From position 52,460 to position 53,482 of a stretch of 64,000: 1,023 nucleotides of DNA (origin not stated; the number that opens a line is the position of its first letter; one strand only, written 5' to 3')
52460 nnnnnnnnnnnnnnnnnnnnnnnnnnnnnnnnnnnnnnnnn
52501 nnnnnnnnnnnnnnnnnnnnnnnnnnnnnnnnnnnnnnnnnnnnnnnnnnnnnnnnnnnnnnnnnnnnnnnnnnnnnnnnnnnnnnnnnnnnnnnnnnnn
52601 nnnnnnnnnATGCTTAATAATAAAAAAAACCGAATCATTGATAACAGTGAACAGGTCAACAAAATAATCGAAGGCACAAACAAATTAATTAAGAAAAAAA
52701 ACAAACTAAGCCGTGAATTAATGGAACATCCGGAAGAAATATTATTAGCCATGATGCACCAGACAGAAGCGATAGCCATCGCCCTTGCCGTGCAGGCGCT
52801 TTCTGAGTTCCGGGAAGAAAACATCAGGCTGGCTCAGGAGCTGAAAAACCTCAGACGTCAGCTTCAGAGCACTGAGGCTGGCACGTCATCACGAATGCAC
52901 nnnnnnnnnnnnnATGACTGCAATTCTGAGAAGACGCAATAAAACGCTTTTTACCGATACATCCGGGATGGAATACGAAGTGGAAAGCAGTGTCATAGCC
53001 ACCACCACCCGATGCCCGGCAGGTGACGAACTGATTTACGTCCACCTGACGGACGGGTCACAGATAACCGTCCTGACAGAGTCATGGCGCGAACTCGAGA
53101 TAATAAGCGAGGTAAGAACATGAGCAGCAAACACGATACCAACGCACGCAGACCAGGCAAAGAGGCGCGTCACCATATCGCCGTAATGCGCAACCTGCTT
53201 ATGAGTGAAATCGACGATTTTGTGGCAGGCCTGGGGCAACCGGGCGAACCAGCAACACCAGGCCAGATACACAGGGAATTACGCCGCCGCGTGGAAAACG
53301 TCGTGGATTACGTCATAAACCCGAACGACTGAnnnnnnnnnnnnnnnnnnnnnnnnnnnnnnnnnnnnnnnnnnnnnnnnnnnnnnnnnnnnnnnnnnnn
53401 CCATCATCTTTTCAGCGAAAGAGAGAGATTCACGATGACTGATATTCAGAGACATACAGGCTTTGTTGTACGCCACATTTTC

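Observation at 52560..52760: AT-rich stretch within the early operon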

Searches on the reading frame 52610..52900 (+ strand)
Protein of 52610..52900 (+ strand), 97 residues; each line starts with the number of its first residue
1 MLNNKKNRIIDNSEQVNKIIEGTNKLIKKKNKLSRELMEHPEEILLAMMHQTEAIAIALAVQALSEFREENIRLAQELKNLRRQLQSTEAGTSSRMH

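Call 6: search_protein_families(library=pfam, proteins=[window:52610-52900:+], max_evalue=0.1)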
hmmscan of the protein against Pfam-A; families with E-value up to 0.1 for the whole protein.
window:52610-52900:+ (97 aa): 4 families
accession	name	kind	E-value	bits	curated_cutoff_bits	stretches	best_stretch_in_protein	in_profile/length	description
PF07926.17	TPR_MLP1_2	-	0.016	15.6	36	0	25-91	19-86/129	TPR/MLP1/MLP2-like protein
PF07334.18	IFP_35_N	-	0.089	13.3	23.2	1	64-89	2-27/76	Interferon-induced 35 kDa protein (IFP 35) N-terminus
PF16191.10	E1_4HB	-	0.097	13.1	25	0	36-74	12-50/70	Ubiquitin-activating enzyme E1 four-helix bundle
PF00521.26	DNA_topoisoIV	-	0.099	11.9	31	0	8-93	346-418/432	DNA gyrase/topoisomerase IV, subunit A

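Call 9: search_dna_similar(query=window:52610-52900:+, collection=phages, mode=protein, max_evalue=0.01, max_rows=30)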
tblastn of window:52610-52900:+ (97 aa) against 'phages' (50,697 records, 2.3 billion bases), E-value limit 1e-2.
No match.

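Call 10: search_protein_families(library=phrogs, proteins=[window:52610-52900:+], max_evalue=0.01)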
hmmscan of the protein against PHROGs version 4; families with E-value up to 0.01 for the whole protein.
window:52610-52900:+ (97 aa): 0 families

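Call 11: find_homologous_proteins(query=window:52610-52900:+, max_evalue=0.01)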
Query window:52610-52900:+ (97 aa): 5 proteins with E <= 0.01 among 8 candidates.
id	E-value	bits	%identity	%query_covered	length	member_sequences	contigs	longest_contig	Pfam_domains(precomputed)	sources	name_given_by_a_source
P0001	1.3e-49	183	98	100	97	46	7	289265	-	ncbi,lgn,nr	ncbi:TPA: hypothetical protein ACWP5Y_000233 [Escherichia coli]|nr:hypothetical protein [Escherichia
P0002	1.5e-49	183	98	100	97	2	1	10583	-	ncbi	ncbi:hypothetical protein ACNI0W_06490 [Escherichia coli]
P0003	1.6e-48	180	97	100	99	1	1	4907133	-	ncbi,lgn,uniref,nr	ncbi:hypothetical protein NLZ08_15555 [Escherichia coli]|uniref:hypothetical protein n=3 Tax=Escheri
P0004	3.1e-24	103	98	58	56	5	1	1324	-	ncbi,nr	ncbi:TPA: hypothetical protein ODM54_005346, partial [Escherichia coli]|nr:hypothetical protein [Esc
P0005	6.9e-5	41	100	28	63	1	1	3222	-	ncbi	ncbi:hypothetical protein ACE45X_005371, partial [Escherichia coli]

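Call 20: search_protein_representatives(protein=window:52610-52900:+)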
Query: 97 residues. Proteins with E-value up to 0.001 (for the whole library): 3; up to 1e-10: 1; up to 1e-30: 1. The best 3 are listed.
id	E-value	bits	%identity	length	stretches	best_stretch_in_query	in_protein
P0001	4.0e-50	183.2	98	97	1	1-97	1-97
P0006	3.0e-08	50.1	94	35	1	1-32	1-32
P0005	2.2e-05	41.0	100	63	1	1-27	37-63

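Call 51: predict_structure(protein=window:52610-52900:+)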
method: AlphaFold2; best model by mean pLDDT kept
length: 97 residues; sequences in the alignment: 1
mean_pLDDT: 90.3   pTM: 0.45
mean pLDDT of the five models: 90.3, 89.4, 89.4, 87.9, 84.9
residues with pLDDT >= 90: 66; 70-90: 24; 50-70: 6; < 50: 1
segments of 3 or more residues with pLDDT < 50: none
pLDDT, mean of each block of 10 residues (from residue 1): 89 95 96 91 86 94 98 98 87 60
secondary structure, 60 per line:
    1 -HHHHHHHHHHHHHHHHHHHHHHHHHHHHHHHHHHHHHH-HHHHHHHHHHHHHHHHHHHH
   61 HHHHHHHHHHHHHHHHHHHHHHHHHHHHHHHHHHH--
elements in order: H2-39 H41-95

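Call 57: fold_search(model_id=the predicted structure, library=pdb)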
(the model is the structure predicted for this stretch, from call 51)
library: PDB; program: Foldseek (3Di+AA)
matches with E <= 10: 0; with E <= 0.001: 0
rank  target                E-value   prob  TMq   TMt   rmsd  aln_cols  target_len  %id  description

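Call 58: fold_search(model_id=the predicted structure, library=viral)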
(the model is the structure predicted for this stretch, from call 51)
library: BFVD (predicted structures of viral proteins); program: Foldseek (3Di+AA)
matches with E <= 10: 0; with E <= 0.001: 0
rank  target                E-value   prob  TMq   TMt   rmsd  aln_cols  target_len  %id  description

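Call 65: find_homologous_proteins(query=A4, max_evalue=0.01)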
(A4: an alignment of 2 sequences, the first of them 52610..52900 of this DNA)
Query A4 (2 sequences) (97 aa, profile of the alignment): 34 proteins with E <= 0.01 among 86 candidates.
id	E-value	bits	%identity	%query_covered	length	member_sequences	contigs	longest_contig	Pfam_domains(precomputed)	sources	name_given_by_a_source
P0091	1.5e-44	168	41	33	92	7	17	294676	-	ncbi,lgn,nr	ncbi:hypothetical protein GR193_RS23995 [Escherichia coli]|nr:hypothetical protein [Escherichia coli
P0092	2.9e-42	161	41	38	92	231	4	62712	-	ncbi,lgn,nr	ncbi:hypothetical protein ACM5G3_004313 [Escherichia coli]|nr:hypothetical protein [Escherichia coli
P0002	3.1e-42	161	98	100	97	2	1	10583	-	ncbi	ncbi:hypothetical protein ACNI0W_06490 [Escherichia coli]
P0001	4.6e-42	160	98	100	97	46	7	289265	-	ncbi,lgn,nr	ncbi:TPA: hypothetical protein ACWP5Y_000233 [Escherichia coli]|nr:hypothetical protein [Escherichia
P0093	1.1e-41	159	30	68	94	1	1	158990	-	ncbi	ncbi:TPA: hypothetical protein ACWXMZ_001944 [Escherichia coli]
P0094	3.4e-41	158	41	38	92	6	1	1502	-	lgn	-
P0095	5.0e-41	157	35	38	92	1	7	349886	-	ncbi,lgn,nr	ncbi:hypothetical protein RZ207_000502 [Escherichia coli]|nr:hypothetical protein [Escherichia coli]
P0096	9.0e-41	156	38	38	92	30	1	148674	-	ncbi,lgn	ncbi:TPA: hypothetical protein ACV79A_001684 [Escherichia coli]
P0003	9.5e-41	156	97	100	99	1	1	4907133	-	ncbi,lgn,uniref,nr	ncbi:hypothetical protein NLZ08_15555 [Escherichia coli]|uniref:hypothetical protein n=3 Tax=Escheri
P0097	4.6e-40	154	35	35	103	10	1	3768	-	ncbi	ncbi:hypothetical protein ACVXF8_005122, partial [Escherichia coli]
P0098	1.5e-39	152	35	38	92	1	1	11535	-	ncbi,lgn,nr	ncbi:TPA: hypothetical protein JW546_004018 [Escherichia coli]|nr:hypothetical protein [Escherichia 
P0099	1.8e-39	152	35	35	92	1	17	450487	-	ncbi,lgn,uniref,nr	ncbi:hypothetical protein A5U30_004221 [Escherichia coli]|uniref:Uncharacterized protein n=2 Tax=Esc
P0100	3.1e-39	151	38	41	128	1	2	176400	-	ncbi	ncbi:TPA: hypothetical protein ACV8DA_001462 [Escherichia coli]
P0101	7.5e-39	150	32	38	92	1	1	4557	-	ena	-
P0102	2.7e-38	148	35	38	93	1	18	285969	-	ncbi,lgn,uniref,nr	ncbi:hypothetical protein ACSFM0_002867 [Escherichia coli]|uniref:hypothetical protein n=2 Tax=Esche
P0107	2.1e-37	145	36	46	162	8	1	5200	-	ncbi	ncbi:TPA: hypothetical protein ACSE14_005381 [Escherichia coli]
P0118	3.9e-15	74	38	33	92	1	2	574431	-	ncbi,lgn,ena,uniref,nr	ncbi:hypothetical protein [Escherichia coli]|uniref:hypothetical protein n=1 Tax=Escherichia coli Ta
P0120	1.3e-13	69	30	73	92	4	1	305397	-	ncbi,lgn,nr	ncbi:hypothetical protein GMH39_01095 [Escherichia coli]|nr:hypothetical protein [Escherichia coli]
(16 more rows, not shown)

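Call 69: search_protein_families(library=pfam, proteins=[P0107, P0120], max_evalue=0.05)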
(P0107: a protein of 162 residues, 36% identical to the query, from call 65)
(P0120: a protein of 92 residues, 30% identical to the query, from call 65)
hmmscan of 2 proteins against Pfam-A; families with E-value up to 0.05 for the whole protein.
P0107 (162 aa): 2 families
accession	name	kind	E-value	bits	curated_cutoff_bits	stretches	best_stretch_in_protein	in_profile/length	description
PF05064.18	Nsp1_C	-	0.024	14.9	24.1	1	16-89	8-80/114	Nsp1-like C-terminal region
PF20047.4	DUF6449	-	0.042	14.1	23.5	0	76-117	76-117/152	Domain of unknown function (DUF6449)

P0120 (92 aa): 4 families
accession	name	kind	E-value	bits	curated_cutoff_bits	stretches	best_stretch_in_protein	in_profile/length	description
PF16331.10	TolA_bind_tri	-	0.022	15.3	30.1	0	57-87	9-41/76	TolA binding protein trimerisation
PF20432.4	Xre-like-HTH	-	0.025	15.3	25.8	1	15-43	20-46/63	Antitoxin Xre-like helix-turn-helix domain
PF11488.14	Lge1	-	0.037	14.6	25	0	60-87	26-53/71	Transcriptional regulatory protein LGE1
PF06320.18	GCN5L1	-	0.042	14.5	23.9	0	37-91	13-67/114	GCN5-like protein 1 (GCN5L1)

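Call 70: find_encoding_contigs(protein=P0120, flank=4000, max_places=2)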
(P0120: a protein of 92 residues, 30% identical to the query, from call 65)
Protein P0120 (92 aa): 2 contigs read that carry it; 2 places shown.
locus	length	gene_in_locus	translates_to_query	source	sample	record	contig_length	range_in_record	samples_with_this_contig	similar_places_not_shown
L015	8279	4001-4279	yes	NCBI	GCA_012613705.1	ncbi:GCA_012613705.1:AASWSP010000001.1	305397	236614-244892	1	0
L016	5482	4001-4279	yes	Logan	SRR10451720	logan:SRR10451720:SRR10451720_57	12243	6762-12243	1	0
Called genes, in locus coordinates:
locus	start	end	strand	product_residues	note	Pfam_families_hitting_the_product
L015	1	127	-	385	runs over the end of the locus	PF00389:2-Hacid_dh, PF02826:2-Hacid_dh_C, PF11890:DUF3410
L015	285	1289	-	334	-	PF24624:Int_N, PF00589:Phage_integrase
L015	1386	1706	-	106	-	-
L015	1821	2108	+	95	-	PF10743:Phage_Cox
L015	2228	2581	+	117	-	-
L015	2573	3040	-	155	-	-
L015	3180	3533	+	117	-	PF15958:DUF4761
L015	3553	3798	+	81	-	PF15946:DUF4754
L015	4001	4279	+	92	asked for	-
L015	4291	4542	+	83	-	-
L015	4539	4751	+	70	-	-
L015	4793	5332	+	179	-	PF08279:HTH_11 (faint)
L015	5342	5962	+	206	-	PF10554:Phage_ASH (weak)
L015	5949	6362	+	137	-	-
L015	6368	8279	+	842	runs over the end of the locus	PF05840:Phage_GPA, PF23343:REP_ORF2-G2P (weak)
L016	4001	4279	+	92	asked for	-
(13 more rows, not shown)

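Call 71: find_encoding_contigs(protein=P0118, flank=4000, max_places=2)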
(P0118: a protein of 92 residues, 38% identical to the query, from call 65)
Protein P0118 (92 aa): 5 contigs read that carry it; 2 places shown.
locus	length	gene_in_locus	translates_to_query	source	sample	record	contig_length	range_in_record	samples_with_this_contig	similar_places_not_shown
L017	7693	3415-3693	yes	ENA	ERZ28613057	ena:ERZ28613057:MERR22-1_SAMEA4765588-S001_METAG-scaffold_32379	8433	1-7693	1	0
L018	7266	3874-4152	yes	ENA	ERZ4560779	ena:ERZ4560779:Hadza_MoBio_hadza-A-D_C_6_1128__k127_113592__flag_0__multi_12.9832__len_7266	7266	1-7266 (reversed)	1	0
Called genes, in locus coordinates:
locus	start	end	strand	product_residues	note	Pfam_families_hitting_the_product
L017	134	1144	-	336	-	PF24624:Int_N, PF00589:Phage_integrase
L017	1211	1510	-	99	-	PF13560:HTH_31 (weak), PF12844:HTH_19 (weak), PF01381:HTH_3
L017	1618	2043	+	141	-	PF10743:Phage_Cox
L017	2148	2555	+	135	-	-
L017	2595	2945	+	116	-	PF15958:DUF4761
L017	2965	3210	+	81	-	PF15946:DUF4754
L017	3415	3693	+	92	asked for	-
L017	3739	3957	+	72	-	-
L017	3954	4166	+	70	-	-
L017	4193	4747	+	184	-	PF08279:HTH_11 (faint), PF12840:HTH_20 (faint)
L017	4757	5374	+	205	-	-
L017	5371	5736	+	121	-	-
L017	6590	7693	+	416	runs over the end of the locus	-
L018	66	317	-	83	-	PF04014:MazE_antitoxin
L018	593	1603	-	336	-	PF24624:Int_N, PF00589:Phage_integrase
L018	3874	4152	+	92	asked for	-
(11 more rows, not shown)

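Call 72: find_encoding_contigs(protein=P0107, flank=4000, max_places=2)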
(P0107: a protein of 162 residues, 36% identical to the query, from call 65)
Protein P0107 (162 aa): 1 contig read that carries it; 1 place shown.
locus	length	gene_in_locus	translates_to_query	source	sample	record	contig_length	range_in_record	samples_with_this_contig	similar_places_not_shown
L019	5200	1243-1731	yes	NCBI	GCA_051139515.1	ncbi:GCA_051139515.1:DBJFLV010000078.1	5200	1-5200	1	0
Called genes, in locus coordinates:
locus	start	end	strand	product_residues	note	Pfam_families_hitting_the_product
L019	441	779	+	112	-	PF15958:DUF4761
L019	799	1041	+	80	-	PF15946:DUF4754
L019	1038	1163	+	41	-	-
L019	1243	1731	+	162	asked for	-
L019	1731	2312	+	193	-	PF16473:Rv2179c-like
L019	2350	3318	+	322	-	PF02086:MethyltransfD12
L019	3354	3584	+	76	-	-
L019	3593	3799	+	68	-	-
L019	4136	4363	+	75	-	PF25738:Derepression (weak)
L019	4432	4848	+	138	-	-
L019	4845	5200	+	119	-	?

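Call 93: search_protein_families(library=padloc, proteins=[window:52610-52900:+, P0120, P0107], max_evalue=0.01)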
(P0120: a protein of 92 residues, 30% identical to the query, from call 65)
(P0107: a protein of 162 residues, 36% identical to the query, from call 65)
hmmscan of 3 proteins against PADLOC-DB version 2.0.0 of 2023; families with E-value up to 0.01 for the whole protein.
window:52610-52900:+ (97 aa): 0 families

P0120 (92 aa): 0 families

P0107 (162 aa): 1 family
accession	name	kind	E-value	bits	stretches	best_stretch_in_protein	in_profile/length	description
PDLC04758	PDC-M64B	-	0.0013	17.2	1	4-64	55-110/123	-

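Call 94: search_protein_families(library=ncbifam, proteins=[window:52610-52900:+, P0120, P0107], max_evalue=0.01)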
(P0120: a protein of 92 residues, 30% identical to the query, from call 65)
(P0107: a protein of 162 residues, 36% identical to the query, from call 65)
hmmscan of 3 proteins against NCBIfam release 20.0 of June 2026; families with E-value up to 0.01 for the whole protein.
window:52610-52900:+ (97 aa): 0 families

P0120 (92 aa): 1 family
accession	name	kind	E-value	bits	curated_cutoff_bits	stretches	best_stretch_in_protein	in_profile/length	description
NF045969.1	trig_like_plasma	equivalog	0.0037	16.1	140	1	7-72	331-395/399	trigger factor-related chaperone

P0107 (162 aa): 1 family
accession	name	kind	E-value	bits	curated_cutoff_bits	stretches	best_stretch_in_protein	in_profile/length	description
NF003034.1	PRK03918.1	equivalog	0.005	14.9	700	1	13-129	608-724/878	DNA double-strand break repair ATPase Rad50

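Call 95: search_solved_structures(query=A5, max_evalue=1)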
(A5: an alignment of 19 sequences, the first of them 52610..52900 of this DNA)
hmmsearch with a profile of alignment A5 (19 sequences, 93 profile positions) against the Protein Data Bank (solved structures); distinct sequences matched with E-value up to 1: 8.
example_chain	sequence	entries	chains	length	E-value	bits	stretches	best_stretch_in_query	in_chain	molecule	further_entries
2wcq_A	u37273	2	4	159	0.24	14.9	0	5-52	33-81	TNF-ALPHA INDUCER PROTEIN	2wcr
3guq_A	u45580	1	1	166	0.27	14.7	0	5-52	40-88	Putative uncharacterized protein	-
3vnc_A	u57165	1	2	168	0.29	14.7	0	5-52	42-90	TIP-alpha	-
3gio_A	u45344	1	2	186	0.4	14.2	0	5-52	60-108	Putative uncharacterized protein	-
2yom_A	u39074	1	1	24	0.54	13.8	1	73-87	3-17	SENSORY BOX PROTEIN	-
3a79_B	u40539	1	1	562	0.67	13.5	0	58-91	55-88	Toll-like receptor 6, Variable lymphocyte receptor B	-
2yon_A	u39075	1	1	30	0.78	13.3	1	74-91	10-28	SENSORY BOX PROTEIN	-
3tho_A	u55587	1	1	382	0.9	13.1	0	7-39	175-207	Probable DNA double-strand break repair Rad50 ATPase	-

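Call 105: predict_structure(alignment_id=A5)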
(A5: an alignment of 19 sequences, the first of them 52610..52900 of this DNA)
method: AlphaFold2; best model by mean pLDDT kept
length: 97 residues; sequences in the alignment: 19
mean_pLDDT: 84.0   pTM: 0.44
mean pLDDT of the five models: 84.0, 83.3, 81.9, 77.7, 73.7
residues with pLDDT >= 90: 42; 70-90: 37; 50-70: 17; < 50: 1
segments of 3 or more residues with pLDDT < 50: none
pLDDT, mean of each block of 10 residues (from residue 1): 55 83 89 81 88 96 98 98 88 56
secondary structure, 60 per line:
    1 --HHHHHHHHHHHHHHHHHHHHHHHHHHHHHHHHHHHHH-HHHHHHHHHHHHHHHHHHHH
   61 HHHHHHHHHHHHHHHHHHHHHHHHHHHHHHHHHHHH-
elements in order: H3-39 H41-96

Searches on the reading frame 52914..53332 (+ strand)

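Call 69: search_protein_families(library=pfam, proteins=[L014:2973-3248:+], max_evalue=0.05)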
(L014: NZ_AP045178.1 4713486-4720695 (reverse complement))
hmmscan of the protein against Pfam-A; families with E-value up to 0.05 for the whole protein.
L014:2973-3248:+ (92 aa): 3 families
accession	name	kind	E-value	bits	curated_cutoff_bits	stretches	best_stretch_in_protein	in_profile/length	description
PF06320.18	GCN5L1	-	0.011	16.4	23.9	1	35-91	11-67/114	GCN5-like protein 1 (GCN5L1)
PF12354.14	Internalin_N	-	0.033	14.5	24.1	1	2-17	5-20/44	Bacterial adhesion/invasion protein N terminal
PF16736.11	sCache_like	-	0.039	14.7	27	1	20-72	30-79/117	Single Cache-like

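Call 93: search_protein_families(library=padloc, proteins=[L014:2973-3248:+], max_evalue=0.01)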
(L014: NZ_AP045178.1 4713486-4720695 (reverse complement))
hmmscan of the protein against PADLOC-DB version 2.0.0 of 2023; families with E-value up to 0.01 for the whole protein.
L014:2973-3248:+ (92 aa): 2 families
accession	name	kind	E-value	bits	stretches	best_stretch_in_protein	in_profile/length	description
PDLC04758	PDC-M64B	-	0.002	16.6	1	5-51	56-100/123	-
PDLC04760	PDC-M64C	-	0.0038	15.6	1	5-45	52-90/93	-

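Call 94: search_protein_families(library=ncbifam, proteins=[L014:2973-3248:+], max_evalue=0.01)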
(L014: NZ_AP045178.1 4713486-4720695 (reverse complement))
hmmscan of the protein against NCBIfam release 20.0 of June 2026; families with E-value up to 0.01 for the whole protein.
L014:2973-3248:+ (92 aa): 1 family
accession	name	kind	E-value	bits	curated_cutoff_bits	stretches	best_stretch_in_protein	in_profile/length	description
TIGR00012.1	L29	equivalog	0.0056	16.7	22.6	0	61-87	2-28/56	50S ribosomal protein L29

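Call 96: search_protein_families(library=padloc, proteins=[L014:3263-3502:+, L014:2253-2504:+], max_evalue=0.01)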
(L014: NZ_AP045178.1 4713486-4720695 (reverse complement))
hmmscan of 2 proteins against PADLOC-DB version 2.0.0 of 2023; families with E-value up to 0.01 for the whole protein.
L014:3263-3502:+ (80 aa): 0 families

L014:2253-2504:+ (84 aa): 0 families
